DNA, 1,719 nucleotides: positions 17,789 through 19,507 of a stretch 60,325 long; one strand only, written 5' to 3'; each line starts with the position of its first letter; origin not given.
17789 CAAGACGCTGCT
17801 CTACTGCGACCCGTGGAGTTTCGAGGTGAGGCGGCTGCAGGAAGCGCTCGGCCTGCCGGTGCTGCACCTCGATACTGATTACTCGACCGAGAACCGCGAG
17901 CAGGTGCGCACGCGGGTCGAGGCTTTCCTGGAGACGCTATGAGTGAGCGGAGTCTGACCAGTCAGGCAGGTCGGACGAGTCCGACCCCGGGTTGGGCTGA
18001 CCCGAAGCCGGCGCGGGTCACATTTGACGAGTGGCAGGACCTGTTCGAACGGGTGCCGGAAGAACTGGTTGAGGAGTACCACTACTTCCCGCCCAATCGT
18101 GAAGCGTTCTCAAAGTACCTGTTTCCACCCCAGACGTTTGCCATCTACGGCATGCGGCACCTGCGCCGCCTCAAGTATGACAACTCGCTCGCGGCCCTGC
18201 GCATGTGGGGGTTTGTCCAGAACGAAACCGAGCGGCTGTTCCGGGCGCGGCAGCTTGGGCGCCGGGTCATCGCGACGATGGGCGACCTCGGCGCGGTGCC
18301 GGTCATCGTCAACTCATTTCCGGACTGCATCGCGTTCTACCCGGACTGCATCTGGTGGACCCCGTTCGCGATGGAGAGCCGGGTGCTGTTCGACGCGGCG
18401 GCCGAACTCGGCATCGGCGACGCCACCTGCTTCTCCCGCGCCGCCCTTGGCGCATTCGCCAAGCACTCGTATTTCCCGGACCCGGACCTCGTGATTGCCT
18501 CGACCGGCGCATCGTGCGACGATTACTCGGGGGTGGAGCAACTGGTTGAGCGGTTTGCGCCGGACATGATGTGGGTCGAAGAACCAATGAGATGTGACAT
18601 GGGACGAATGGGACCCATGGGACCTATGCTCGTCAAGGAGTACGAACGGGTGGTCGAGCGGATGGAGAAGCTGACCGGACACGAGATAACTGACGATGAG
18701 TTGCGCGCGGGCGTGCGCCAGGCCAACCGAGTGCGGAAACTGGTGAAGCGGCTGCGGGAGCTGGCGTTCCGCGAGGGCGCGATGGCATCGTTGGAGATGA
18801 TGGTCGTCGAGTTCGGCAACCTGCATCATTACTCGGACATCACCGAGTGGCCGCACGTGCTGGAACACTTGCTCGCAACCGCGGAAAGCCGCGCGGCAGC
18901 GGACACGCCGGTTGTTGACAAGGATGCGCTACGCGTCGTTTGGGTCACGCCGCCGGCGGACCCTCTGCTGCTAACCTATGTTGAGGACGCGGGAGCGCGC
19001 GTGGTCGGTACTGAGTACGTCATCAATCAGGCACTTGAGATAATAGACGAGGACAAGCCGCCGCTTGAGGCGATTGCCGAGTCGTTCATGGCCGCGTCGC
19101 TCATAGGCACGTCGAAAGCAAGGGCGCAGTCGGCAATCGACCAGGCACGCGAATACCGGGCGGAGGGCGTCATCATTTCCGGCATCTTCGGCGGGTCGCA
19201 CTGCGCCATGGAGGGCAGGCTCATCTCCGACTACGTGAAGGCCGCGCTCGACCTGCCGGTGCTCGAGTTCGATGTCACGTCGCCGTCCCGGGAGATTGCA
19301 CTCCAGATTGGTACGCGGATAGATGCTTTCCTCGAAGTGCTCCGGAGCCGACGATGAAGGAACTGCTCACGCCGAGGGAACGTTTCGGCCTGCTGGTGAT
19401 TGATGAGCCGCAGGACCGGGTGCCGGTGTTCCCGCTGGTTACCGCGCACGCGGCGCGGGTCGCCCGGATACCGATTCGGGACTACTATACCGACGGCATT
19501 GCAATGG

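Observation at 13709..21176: Overlapping-gene operon joining a corrinoid methyl-transfer set to an HgdAB/BcrBC-type radical Fe-S enzyme with its own ATP-driven activator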

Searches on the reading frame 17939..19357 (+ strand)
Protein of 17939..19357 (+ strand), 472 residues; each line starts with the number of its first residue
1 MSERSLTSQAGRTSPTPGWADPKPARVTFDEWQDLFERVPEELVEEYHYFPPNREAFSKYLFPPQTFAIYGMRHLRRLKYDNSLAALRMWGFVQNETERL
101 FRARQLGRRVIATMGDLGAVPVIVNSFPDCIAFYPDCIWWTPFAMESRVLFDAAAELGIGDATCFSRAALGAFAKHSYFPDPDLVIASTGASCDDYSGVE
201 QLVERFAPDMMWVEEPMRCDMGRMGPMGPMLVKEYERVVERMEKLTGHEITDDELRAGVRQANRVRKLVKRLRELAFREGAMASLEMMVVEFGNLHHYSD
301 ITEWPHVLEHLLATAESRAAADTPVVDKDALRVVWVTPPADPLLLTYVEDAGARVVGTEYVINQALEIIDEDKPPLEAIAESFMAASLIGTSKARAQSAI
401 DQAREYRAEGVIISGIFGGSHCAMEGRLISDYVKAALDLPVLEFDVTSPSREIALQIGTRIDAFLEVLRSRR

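Call 3: search_protein_families(library=pfam, proteins=[window:17939-19357:+], max_evalue=0.01)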
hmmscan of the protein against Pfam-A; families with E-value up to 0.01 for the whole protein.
window:17939-19357:+ (472 aa): 1 family
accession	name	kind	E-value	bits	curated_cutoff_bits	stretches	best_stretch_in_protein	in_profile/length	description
PF06050.19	HGD-D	-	4.3e-40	138.8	28.4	1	165-468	41-342/342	2-hydroxyglutaryl-CoA dehydratase, D-component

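Call 4: search_protein_families(library=ncbifam, proteins=[window:17939-19357:+], max_evalue=0.01)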
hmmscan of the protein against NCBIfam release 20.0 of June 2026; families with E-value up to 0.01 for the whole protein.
window:17939-19357:+ (472 aa): 4 families
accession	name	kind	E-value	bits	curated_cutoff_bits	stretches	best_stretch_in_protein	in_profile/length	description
NF040772.1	double_cubane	equivalog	4e-26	91.9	350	1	175-468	79-372/372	double-cubane-cluster-containing anaerobic reductase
TIGR02263.1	benz_CoA_red_C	equivalog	2.4e-09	36.6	421.15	1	228-445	137-358/380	benzoyl-CoA reductase subunit C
TIGR03190.1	benz_CoA_bzdN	equivalog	0.00016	20.6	453.8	1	241-469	146-372/377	benzoyl-CoA reductase, bzd-type, subunit N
NF052456.1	HyiscapDhHadC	equivalog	0.0005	19.1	700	1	231-282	136-187/372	(R)-2-hydroxyisocaproyl-CoA dehydratase subunit beta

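Call 18: find_homologous_proteins(query=window:17939-19354:+, max_evalue=0.00001)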
Query window:17939-19354:+ (472 aa): 356 proteins with E <= 0.00001 among 8000 candidates; the best 120 are listed.
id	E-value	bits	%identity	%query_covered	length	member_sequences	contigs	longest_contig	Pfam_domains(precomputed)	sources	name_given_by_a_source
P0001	0.0e+0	1023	95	100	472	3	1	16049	PF06050.20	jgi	jgi:benzoyl-CoA reductase/2-hydroxyglutaryl-CoA dehydratase subunit BcrC/BadD/HgdB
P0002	4.1e-276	934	87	99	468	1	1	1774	PF06050.20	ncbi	-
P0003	7.4e-272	920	85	99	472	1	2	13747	PF06050.20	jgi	jgi:benzoyl-CoA reductase/2-hydroxyglutaryl-CoA dehydratase subunit BcrC/BadD/HgdB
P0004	4.4e-271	918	86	100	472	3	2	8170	PF06050.20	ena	-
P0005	6.0e-262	888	85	97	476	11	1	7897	PF06050.20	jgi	-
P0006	7.6e-260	881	85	96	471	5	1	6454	PF06050.20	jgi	-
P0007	2.4e-259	879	82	99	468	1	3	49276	PF06050.20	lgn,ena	-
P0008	5.3e-258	875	82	99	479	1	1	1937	PF06050.20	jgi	jgi:hypothetical protein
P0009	8.3e-258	874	84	97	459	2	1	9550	PF06050.20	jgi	-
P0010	1.5e-257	873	83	98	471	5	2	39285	PF06050.20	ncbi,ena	-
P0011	3.4e-257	872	82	99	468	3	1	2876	PF06050.20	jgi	-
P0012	5.9e-257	871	82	98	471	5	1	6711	PF06050.20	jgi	-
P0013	1.0e-256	870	83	96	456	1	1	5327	PF06050.20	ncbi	-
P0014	3.8e-256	868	82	99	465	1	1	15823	PF06050.20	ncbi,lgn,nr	ncbi:MAG: 2-hydroxyacyl-CoA dehydratase family protein [candidate division WOR-3 bacterium]|nr:2-hyd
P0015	9.5e-255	864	82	99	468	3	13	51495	PF06050.20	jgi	jgi:benzoyl-CoA reductase/2-hydroxyglutaryl-CoA dehydratase subunit BcrC/BadD/HgdB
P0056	1.2e-228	778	74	96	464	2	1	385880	PF06050.20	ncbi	-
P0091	2.0e-199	681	64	96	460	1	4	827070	PF06050.20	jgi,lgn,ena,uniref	uniref:2-hydroxyacyl-CoA dehydratase n=2 Tax=candidate division WOR-3 bacterium TaxID=2052148 RepID=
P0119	3.1e-182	625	60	96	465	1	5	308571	PF06050.20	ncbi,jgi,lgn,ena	-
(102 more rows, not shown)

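Call 19: find_encoding_contigs(protein=P0091, flank=10000, max_places=2)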
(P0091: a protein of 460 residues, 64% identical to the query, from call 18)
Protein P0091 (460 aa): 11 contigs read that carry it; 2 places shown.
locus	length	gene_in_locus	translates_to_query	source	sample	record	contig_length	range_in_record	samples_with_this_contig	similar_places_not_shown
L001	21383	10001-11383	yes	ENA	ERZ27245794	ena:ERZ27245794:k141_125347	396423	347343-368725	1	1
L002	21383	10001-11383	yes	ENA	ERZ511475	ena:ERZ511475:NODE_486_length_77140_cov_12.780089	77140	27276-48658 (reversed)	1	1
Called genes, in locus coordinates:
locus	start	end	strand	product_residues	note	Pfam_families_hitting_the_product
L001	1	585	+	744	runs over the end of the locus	PF25210:Kelch_FKB95, PF24681:Kelch_KLHDC2_KLHL20_DRC7, PF01344:Kelch_1, PF24981:Beta-prop_ATRN-LZTR1, PF13964:Beta-prop_Calicin, PF24681:Kelch_KLHDC2_KLHL20_DRC7, PF24996:NANM, PF13415:Beta-prop_FBX42, +9 more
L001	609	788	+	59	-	-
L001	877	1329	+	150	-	PF17792:ThiD2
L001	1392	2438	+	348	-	PF00154:RecA_N, PF06745:ATPase, PF08423:Rad51, PF27531:MT3502_N (faint), PF21096:RecA_C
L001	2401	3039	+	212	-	PF27462:RecX_N, PF21982:RecX_HTH1, PF02631:RecX_HTH2, PF21981:RecX_HTH3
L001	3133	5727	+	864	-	-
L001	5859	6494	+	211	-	PF02607:B12-binding_2, PF02310:B12-binding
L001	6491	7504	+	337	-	PF01208:URO-D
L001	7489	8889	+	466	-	PF17651:Raco_middle, PF14574:RACo_C_ter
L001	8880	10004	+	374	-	PF06050:HGD-D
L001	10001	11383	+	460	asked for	PF06050:HGD-D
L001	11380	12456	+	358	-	PF01208:URO-D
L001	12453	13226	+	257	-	PF01869:BcrAD_BadFG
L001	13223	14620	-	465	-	PF03417:AAT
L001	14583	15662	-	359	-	PF04551:GcpE, PF26540:GcpE_C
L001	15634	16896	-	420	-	PF00275:EPSP_synthase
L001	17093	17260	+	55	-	-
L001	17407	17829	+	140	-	-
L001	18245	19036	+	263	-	PF01209:Ubie_methyltran, PF00891:Methyltransf_2 (weak), PF02353:CMAS, PF13489:Methyltransf_23, PF13847:Methyltransf_31, PF08241:Methyltransf_11, PF08242:Methyltransf_12, PF13649:Methyltransf_25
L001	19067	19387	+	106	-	PF02943:FeThRed_B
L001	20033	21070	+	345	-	PF00586:AIRS, PF02769:AIRS_C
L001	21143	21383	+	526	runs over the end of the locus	PF25292:Beta-prop_CGLA (faint), PF01839:FG-GAP (faint), PF13517:FG-GAP_3 (faint), PF13360:PQQ_2 (weak), PF13570:Beta-prop_ACSF4 (weak)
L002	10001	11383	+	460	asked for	PF06050:HGD-D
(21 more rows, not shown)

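Call 20: find_encoding_contigs(protein=P0119, flank=10000, max_places=2)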
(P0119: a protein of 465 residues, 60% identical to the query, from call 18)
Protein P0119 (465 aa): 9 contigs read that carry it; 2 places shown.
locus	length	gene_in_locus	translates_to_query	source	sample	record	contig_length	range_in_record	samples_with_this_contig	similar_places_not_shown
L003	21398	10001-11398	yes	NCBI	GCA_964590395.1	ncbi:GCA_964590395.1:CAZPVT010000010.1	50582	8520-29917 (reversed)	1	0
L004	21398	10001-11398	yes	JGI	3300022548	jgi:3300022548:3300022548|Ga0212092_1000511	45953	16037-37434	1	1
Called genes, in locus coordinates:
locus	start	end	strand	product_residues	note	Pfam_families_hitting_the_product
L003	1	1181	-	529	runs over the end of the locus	PF05157:MshEN, PF13173:AAA_14 (faint), PF00437:T2SSE, PF25199:nSTAND_NTPase5 (weak)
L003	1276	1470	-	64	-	-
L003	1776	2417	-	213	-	PF21347:DUF3108_like (faint)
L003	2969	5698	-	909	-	PF00082:Peptidase_S8, PF13860:FlgD_ig (weak)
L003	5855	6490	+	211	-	PF02607:B12-binding_2, PF02310:B12-binding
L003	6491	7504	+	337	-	PF01208:URO-D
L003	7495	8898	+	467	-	PF17651:Raco_middle, PF14574:RACo_C_ter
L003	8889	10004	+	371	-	PF06050:HGD-D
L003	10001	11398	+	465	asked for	PF06050:HGD-D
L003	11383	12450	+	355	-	PF01208:URO-D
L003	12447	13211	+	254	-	PF01869:BcrAD_BadFG, PF06723:MreB_Mbl (weak)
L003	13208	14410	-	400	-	PF03417:AAT (weak)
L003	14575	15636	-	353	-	PF04551:GcpE, PF26540:GcpE_C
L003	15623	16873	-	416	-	PF00275:EPSP_synthase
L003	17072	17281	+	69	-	-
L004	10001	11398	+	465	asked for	PF06050:HGD-D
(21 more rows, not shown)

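Call 21: find_encoding_contigs(protein=P0056, flank=10000, max_places=2)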
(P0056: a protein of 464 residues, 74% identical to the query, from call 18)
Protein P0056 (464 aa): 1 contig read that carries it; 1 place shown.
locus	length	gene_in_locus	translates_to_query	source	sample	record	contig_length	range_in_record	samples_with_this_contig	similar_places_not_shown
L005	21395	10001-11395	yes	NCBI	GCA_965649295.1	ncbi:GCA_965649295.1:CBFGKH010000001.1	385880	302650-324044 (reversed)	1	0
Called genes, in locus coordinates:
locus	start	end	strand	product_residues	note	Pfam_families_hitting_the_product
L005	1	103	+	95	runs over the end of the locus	PF02943:FeThRed_B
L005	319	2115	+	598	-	PF11551:Omp28, PF20773:InhA-like_MAM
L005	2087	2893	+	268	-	-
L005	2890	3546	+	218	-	-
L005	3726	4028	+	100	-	-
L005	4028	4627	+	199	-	PF01206:TusA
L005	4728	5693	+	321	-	PF00586:AIRS, PF02769:AIRS_C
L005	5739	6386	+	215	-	PF02607:B12-binding_2, PF02310:B12-binding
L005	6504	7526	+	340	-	PF01208:URO-D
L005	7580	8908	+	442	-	PF17651:Raco_middle, PF14574:RACo_C_ter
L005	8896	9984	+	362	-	PF06050:HGD-D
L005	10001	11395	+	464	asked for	PF06050:HGD-D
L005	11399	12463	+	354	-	PF01208:URO-D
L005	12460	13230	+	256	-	PF01869:BcrAD_BadFG, PF06723:MreB_Mbl (faint), PF23717:DUF7159 (faint)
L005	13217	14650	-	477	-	-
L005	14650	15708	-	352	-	PF04551:GcpE, PF26540:GcpE_C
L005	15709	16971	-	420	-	PF00275:EPSP_synthase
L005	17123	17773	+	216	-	PF00923:TAL_FSA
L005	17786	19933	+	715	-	PF00456:Transketolase_N, PF13292:DXP_synthase_N, PF00676:E1_dh (faint), PF02779:Transket_pyr, PF02780:Transketolase_C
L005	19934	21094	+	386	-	PF00155:Aminotran_1_2, PF01041:DegT_DnrJ_EryC1 (weak), PF01053:Cys_Met_Meta_PP (weak)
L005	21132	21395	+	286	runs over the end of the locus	-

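Call 23: search_protein_families(library=ncbifam, proteins=[L005:4728-5693:+, L005:4028-4627:+, L001:20033-21070:+, L005:3726-4028:+], max_evalue=0.001)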
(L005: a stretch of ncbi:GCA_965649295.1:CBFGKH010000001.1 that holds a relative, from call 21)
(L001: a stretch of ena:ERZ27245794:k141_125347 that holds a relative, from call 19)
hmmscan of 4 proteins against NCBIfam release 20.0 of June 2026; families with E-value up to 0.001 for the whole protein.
L005:4728-5693:+ (321 aa): 16 families
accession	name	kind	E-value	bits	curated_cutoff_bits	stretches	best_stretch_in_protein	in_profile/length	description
TIGR00476.1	selD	equivalog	4.3e-103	344.8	125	1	3-289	23-310/311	selenide, water dikinase SelD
NF002098.0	PRK00943.1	equivalog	5.6e-93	311.6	299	1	5-314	32-337/347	selenide, water dikinase SelD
NF010705.0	PRK14105.1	equivalog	3.7e-51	174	291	1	22-240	47-280/345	selenide, water dikinase SelD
TIGR04369.1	fusion_not_SelD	hypoth_equivalog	8.9e-38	129.9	700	1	21-296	382-692/701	oxidoreductase/SelD-related fusion protein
TIGR01379.1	thiL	equivalog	1.6e-27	96.3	184.15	1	20-238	22-246/320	thiamine-phosphate kinase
NF004351.0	PRK05731.1-4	equivalog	1.9e-18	66.7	324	1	49-233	70-252/321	thiamine-phosphate kinase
TIGR03267.1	methan_mark_2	hypoth_equivalog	1.9e-16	60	365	1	21-229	43-247/323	methanogenesis marker 2 protein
TIGR04049.1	AIR_rel_sll0787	hypoth_equivalog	3.1e-16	59.3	321.3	1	21-230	42-243/318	sll0787 family AIR synthase-like protein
NF004353.0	PRK05731.2-2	equivalog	1.7e-14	53.6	301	1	20-239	17-236/311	thiamine-phosphate kinase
TIGR02124.1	hypE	equivalog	1.5e-09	37.3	251.6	1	22-235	33-250/332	hydrogenase expression/formation protein HypE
TIGR01736.1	FGAM_synth_II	equivalog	9.3e-09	34.1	525.75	1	4-233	42-285/718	phosphoribosylformylglycinamidine synthase subunit PurL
NF004354.0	PRK05731.2-3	equivalog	3.7e-08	33.1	204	1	60-163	56-155/273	thiamine-phosphate kinase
NF004350.0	PRK05731.1-1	equivalog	7.9e-07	28.3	441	1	21-179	27-187/325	thiamine-phosphate kinase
TIGR00878.1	purM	equivalog_domain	2.2e-05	23.8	236.35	1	59-155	83-183/332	phosphoribosylformylglycinamidine cyclo-ligase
NF002290.1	PRK01213.1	equivalog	2.2e-05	22.8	648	1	3-233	41-284/723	phosphoribosylformylglycinamidine synthase subunit PurL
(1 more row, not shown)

L005:4028-4627:+ (199 aa): 3 families
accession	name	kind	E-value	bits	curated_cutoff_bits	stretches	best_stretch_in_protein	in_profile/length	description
TIGR03527.1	selenium_YedF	equivalog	2.1e-54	184.3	110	1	12-197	1-192/194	sulfurtransferase-like selenium metabolism protein YedF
NF001423.0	PRK00299.1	equivalog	3e-06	27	78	1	7-57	7-58/82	sulfurtransferase TusA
NF008242.0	PRK11018.1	equivalog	6.4e-06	25.7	79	1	6-63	5-63/78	sulfurtransferase-like selenium metabolism protein YedF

L001:20033-21070:+ (345 aa): 15 families
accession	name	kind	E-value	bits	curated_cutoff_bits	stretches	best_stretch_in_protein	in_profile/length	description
TIGR00476.1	selD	equivalog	4.8e-100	334.8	125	1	6-313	2-310/311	selenide, water dikinase SelD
NF002098.0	PRK00943.1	equivalog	1.7e-87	293.5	299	1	6-339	8-338/347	selenide, water dikinase SelD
NF010705.0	PRK14105.1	equivalog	1.8e-45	155.3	291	1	6-264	8-280/345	selenide, water dikinase SelD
TIGR04369.1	fusion_not_SelD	hypoth_equivalog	9.2e-35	119.9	700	1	13-319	356-691/701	oxidoreductase/SelD-related fusion protein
TIGR01379.1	thiL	equivalog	1.3e-31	109.8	184.15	1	45-263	23-247/320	thiamine-phosphate kinase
NF004351.0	PRK05731.1-4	equivalog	6.3e-19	68.2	324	1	73-254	70-249/321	thiamine-phosphate kinase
TIGR04049.1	AIR_rel_sll0787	hypoth_equivalog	7.9e-16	58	321.3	1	70-261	68-249/318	sll0787 family AIR synthase-like protein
NF004353.0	PRK05731.2-2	equivalog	2.1e-14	53.3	301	1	44-263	17-236/311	thiamine-phosphate kinase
TIGR03267.1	methan_mark_2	hypoth_equivalog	1.7e-12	47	365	1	45-263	43-256/323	methanogenesis marker 2 protein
TIGR02124.1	hypE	equivalog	3.3e-08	32.9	251.6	1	46-264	33-255/332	hydrogenase expression/formation protein HypE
NF004350.0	PRK05731.1-1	equivalog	1.4e-07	30.8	441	1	73-254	60-241/325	thiamine-phosphate kinase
TIGR04050.1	MSMEG_0567_Cter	hypoth_equivalog_domain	2.6e-07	30.4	312.2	1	74-263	60-236/296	MSMEG_0567/sll0787 family protein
TIGR01736.1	FGAM_synth_II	equivalog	8.9e-07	27.6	525.75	1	26-254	40-282/718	phosphoribosylformylglycinamidine synthase subunit PurL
NF004354.0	PRK05731.2-3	equivalog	1.2e-05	24.9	204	1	84-175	56-145/273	thiamine-phosphate kinase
TIGR00878.1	purM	equivalog_domain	9e-05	21.8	236.35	0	77-172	77-176/332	phosphoribosylformylglycinamidine cyclo-ligase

L005:3726-4028:+ (100 aa): 0 families

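Call 28: search_solved_structures(query=window:17939-19354:+, max_evalue=0.001, show_alignments=1)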
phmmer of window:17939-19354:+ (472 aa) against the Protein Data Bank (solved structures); distinct sequences matched with E-value up to 0.001: 2.
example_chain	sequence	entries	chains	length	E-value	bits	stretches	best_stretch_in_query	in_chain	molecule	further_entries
7yyl_C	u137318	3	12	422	2.2e-11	46.6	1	177-468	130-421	Dehydratase family protein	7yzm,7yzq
6eno_A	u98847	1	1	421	4.2e-11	45.6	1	177-467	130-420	Dehydratase family protein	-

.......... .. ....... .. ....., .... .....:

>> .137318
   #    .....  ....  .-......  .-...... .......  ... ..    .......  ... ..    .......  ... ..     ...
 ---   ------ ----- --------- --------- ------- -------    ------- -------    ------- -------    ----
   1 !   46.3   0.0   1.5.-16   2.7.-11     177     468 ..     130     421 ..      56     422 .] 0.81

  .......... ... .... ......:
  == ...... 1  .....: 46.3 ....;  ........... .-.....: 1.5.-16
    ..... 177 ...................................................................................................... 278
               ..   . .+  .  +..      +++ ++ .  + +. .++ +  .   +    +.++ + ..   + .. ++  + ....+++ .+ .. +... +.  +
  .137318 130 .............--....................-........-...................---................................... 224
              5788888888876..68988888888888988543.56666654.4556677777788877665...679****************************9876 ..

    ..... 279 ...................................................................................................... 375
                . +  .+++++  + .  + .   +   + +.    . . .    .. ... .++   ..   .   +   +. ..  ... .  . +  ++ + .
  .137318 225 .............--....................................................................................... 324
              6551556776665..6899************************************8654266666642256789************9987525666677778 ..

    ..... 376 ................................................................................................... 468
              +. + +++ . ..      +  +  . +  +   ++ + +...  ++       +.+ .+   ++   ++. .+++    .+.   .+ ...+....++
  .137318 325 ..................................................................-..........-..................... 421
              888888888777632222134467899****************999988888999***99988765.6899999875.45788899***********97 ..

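Call 37: find_related_loci(query=A1, collection=genome_contigs, flank=10000)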
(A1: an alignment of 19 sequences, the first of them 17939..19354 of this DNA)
Query A1 (472 aa) in genome_contigs; peptide patterns used: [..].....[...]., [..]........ (x = any residue, [..] = any of these).
88 stretches matched a pattern; 56 encode a relative of the query (tblastn E <= 1e-3); 56 distinct loci.
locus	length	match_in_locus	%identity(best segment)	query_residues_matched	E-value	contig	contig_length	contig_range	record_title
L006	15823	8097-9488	82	5-472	0e+0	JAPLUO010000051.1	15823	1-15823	MAG: candidate division WOR-3 bacterium isolate LacPavin_0920_WC90_MAG_62_12 LacPavin_0920_WC90_scaffold_812822, whole g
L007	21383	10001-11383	83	11-472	0e+0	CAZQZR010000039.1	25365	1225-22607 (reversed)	MAG TPA_asm: uncultured bacterium isolate SRP178699_co1_414 genome assembly, contig: NODE_2179_length_25365_cov_19.12923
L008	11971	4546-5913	81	16-472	0e+0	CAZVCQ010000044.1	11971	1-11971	MAG TPA_asm: uncultured bacterium isolate SRP178699_co1_229 genome assembly, contig: NODE_7198_length_11971_cov_5.841977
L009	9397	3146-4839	79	18-472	0e+0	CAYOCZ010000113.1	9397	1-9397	MAG TPA_asm: uncultured bacterium isolate binchicken_co332_72 genome assembly, contig: NODE_2060_length_9397_cov_8.40291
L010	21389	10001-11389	74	18-472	0e+0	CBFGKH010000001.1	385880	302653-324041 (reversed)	MAG: candidate division WOR-3 bacterium isolate SZTDM_202207_bins_15.1 genome assembly, contig: NODE_1_length_385880_cov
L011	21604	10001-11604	74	19-472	0e+0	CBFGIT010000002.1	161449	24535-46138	MAG: candidate division WOR-3 bacterium isolate JZ-4_202302_bins_70.1 genome assembly, contig: NODE_2_length_161449_cov_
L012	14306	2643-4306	71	3-472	0e+0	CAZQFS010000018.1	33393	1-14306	MAG TPA_asm: uncultured bacterium isolate binchicken_co107_142 genome assembly, contig: NODE_3291_length_33393_cov_5.052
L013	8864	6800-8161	79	18-472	0e+0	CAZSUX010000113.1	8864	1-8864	MAG TPA_asm: uncultured bacterium isolate binchicken_co129_836 genome assembly, contig: NODE_25742_length_8864_cov_6.713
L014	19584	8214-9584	69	19-468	0e+0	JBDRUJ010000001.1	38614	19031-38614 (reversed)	MAG: candidate division WOR-3 bacterium isolate JZ-2_201705_bins_56 JZ-2_201705_bins_56_scaffold_1, whole genome shotgun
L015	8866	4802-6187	65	11-472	0e+0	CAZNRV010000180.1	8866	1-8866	MAG TPA_asm: uncultured bacterium isolate SRP231805_co4_162 genome assembly, contig: k141_370942, whole genome shotgun s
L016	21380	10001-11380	67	19-471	0e+0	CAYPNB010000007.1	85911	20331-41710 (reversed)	MAG TPA_asm: uncultured bacterium isolate binchicken_co40_90 genome assembly, contig: NODE_297_length_85911_cov_38.05053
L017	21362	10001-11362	64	18-472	0e+0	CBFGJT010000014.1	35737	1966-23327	MAG: candidate division WOR-3 bacterium isolate QZM1.Bin.120.optimized.1 genome assembly, contig: NODE_14_length_35737_c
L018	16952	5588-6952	64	19-472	0e+0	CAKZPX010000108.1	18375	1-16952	MAG TPA_asm: uncultured bacterium isolate SRR5214706_bin.107_CONCOCT_v1.1_MAG genome assembly, contig: ERZ1744544.1582,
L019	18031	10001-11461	64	4-466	0e+0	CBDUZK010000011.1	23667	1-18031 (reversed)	MAG TPA_asm: uncultured bacterium isolate SRR22302361_concoct_155 genome assembly, contig: ERZ25748748.769, whole genome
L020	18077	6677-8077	65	15-472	0e+0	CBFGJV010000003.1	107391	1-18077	MAG: candidate division WOR-3 bacterium isolate SZTDM_202302_bins_28.1 genome assembly, contig: NODE_3_length_107391_cov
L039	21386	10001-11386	48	19-469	2e-136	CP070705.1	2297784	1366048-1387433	MAG: candidate division WOR-3 bacterium isolate bin53 chromosome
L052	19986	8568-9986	39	19-472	2e-106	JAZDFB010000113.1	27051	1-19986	MAG: Planctomycetota bacterium isolate MEGAHIT-group-0.182 k141_2767575, whole genome shotgun sequence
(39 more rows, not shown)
